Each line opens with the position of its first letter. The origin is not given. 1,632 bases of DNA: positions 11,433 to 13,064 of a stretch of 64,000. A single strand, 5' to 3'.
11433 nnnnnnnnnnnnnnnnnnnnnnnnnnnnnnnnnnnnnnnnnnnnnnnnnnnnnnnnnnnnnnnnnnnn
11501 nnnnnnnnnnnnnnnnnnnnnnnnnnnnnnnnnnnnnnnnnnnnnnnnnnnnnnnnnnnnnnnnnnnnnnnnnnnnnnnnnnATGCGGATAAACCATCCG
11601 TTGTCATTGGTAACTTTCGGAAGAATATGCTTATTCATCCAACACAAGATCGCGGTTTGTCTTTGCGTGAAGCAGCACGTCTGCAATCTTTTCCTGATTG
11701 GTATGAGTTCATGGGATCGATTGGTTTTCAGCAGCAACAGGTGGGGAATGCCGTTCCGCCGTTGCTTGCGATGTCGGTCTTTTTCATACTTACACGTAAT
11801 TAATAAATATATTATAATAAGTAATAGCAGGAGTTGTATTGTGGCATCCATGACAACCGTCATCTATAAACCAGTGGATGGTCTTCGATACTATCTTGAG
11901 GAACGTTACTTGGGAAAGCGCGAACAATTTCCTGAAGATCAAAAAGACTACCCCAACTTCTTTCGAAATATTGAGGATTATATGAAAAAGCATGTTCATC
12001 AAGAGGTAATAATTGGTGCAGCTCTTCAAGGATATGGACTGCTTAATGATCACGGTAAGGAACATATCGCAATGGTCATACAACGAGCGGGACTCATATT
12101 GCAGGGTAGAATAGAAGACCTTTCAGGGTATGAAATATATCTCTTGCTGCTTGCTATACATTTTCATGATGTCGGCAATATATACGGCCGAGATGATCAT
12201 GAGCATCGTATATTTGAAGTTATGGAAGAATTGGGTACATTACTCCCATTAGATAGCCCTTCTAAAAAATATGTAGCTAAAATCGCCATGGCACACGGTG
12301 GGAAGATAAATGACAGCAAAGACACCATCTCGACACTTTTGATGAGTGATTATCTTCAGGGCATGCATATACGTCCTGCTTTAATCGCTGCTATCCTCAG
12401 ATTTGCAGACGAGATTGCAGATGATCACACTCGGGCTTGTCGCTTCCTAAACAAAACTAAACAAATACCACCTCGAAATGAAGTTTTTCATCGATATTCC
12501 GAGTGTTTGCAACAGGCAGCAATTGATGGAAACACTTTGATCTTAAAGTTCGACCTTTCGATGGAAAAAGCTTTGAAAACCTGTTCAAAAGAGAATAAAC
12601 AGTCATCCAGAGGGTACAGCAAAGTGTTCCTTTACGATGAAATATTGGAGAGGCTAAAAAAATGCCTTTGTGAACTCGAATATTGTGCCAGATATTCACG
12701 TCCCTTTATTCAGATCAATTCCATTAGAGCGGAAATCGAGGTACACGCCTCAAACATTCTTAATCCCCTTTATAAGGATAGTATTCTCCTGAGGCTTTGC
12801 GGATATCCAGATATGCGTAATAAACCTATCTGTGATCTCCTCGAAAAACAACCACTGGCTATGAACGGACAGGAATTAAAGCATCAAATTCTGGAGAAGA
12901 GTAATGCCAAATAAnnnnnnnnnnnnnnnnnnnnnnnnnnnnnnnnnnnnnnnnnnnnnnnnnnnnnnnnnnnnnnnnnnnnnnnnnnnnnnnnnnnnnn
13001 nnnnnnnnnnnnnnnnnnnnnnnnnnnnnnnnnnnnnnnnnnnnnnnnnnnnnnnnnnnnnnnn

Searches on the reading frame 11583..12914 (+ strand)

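Call 63: search_protein_families(library=pfam, proteins=[window:11583-12914:+], max_evalue=0.001)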
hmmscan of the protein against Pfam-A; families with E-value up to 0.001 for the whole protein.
window:11583-12914:+ (443 aa): 1 family
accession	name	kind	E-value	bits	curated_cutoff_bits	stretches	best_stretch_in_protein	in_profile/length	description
PF24391.1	HD-CE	-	2.6e-29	103.2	27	1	154-317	4-225/263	HD-CE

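Call 65: search_protein_families(library=padloc, proteins=[window:11583-12914:+], max_evalue=0.001)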
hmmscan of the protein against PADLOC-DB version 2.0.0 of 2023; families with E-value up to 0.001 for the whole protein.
window:11583-12914:+ (443 aa): 0 families
